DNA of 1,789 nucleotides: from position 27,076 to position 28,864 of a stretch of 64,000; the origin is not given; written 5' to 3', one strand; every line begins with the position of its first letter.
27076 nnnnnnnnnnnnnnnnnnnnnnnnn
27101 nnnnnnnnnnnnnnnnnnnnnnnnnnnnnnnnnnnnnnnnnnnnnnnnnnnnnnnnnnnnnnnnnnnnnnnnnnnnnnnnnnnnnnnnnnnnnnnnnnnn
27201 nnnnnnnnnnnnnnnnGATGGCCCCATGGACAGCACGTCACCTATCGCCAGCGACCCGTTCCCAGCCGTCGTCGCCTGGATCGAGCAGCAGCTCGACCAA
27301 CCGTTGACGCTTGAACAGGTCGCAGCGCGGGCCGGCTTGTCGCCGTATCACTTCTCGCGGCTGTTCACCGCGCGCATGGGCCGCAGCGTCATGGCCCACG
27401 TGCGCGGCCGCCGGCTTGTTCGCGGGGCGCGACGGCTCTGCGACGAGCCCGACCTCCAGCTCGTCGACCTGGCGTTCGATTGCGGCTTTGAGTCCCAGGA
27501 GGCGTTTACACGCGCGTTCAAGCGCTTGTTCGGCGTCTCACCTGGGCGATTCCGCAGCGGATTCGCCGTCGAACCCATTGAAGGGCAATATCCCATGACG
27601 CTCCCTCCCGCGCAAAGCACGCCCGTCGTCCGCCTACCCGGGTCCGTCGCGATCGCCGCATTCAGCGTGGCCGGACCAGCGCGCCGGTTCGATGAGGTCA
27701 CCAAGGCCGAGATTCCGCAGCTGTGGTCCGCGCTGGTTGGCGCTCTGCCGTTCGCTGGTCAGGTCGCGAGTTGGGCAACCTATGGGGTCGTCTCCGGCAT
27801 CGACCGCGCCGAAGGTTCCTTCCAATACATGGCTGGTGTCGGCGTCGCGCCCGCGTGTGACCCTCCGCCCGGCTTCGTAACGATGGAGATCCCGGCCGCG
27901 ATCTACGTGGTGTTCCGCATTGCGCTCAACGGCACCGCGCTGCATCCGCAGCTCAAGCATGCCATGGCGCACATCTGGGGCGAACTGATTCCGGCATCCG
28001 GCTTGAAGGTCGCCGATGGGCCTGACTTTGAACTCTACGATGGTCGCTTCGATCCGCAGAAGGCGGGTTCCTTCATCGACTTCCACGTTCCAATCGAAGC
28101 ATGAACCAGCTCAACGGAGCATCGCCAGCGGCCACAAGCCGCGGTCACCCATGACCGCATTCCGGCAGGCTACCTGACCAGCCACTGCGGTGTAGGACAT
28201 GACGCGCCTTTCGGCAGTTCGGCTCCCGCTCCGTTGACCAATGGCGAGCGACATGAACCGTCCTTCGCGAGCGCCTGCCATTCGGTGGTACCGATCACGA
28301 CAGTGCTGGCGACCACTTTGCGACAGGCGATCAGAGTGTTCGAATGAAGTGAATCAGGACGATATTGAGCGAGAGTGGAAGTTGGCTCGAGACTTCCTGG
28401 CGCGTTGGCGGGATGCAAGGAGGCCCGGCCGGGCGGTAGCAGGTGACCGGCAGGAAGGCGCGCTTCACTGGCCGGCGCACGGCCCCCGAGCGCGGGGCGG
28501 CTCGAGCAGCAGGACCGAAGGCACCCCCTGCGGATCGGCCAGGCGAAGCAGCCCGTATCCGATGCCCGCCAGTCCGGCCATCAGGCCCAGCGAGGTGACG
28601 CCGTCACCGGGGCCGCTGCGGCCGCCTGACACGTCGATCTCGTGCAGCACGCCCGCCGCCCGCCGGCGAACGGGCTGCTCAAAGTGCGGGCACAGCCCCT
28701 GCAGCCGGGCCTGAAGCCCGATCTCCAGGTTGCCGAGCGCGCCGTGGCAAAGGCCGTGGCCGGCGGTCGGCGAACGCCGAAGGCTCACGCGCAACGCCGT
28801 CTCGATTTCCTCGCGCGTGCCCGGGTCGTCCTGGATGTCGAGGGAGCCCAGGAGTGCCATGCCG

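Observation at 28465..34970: Complete class II (LanM-type) lanthipeptide gene cluster in a high-GC, proteobacterial-type chromosome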

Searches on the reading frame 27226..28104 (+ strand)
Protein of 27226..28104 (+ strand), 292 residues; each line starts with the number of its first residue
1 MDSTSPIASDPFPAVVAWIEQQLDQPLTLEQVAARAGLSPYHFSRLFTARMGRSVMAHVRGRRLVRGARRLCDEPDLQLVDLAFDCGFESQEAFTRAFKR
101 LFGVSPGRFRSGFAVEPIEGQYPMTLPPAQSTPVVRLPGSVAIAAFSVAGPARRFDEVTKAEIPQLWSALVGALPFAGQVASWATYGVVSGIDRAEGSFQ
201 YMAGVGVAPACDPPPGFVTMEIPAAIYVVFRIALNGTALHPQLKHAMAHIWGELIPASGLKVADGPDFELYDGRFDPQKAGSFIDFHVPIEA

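Call 8: search_protein_families(library=pfam, proteins=[window:27226-28104:+], max_evalue=0.001)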
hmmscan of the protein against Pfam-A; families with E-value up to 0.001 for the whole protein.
window:27226-28104:+ (292 aa): 4 families
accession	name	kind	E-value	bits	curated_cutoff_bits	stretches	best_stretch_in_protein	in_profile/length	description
PF12833.13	HTH_18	-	5.5e-22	78.3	33.6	1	33-111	2-79/80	Helix-turn-helix domain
PF00165.29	HTH_AraC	-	5.4e-20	71.5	26.6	2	19-58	1-40/42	Bacterial regulatory helix-turn-helix proteins, AraC family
PF06445.20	GyrI-like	-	8e-15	55.9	26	1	143-276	8-139/155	GyrI-like small molecule binding domain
PF14526.11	Cass2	-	7.4e-14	52.6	27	1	145-290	7-150/150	Integron-associated effector binding protein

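Call 76: find_related_loci(query=window:27226-28104:+, collection=metagenome_contigs, flank=8000)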
Query window:27226-28104:+ (292 aa) in metagenome_contigs; peptide patterns used: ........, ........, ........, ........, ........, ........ (x = any residue, [..] = any of these).
326 stretches matched a pattern; 188 encode a relative of the query (tblastn E <= 1e-3); the best 80 are kept; 80 distinct loci.
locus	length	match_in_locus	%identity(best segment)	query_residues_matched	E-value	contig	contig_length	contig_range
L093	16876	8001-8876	90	1-292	6e-175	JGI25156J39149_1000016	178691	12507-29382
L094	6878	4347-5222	83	1-292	2e-163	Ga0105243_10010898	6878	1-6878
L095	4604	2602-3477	83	1-292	9e-167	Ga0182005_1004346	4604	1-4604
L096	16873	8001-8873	81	1-291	6e-161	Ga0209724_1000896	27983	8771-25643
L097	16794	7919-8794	82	1-292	3e-160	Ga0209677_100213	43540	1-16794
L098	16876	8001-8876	82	1-292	3e-160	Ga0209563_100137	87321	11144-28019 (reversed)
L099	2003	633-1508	81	1-292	7e-171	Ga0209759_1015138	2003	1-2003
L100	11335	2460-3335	80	1-292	5e-158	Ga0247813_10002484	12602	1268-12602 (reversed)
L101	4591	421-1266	83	10-291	1e-160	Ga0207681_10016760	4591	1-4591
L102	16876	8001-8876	79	1-292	1e-156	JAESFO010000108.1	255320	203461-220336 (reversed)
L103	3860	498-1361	79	1-292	6e-162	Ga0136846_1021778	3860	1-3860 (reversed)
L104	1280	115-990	80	1-292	3e-172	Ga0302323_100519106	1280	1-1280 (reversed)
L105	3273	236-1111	80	1-292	6e-163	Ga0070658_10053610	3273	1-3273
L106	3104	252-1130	78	1-292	2e-161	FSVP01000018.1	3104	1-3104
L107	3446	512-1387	77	1-292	4e-160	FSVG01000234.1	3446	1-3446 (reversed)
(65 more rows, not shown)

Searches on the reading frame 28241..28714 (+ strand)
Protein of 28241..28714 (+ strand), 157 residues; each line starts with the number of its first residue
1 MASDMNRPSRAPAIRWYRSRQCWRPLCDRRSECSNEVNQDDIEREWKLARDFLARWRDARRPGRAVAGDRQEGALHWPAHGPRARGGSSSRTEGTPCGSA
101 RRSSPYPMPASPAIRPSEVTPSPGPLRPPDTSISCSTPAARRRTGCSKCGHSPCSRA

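Call 8: search_protein_families(library=pfam, proteins=[window:28241-28714:+], max_evalue=0.001)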
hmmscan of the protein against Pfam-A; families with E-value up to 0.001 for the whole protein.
window:28241-28714:+ (157 aa): 0 families
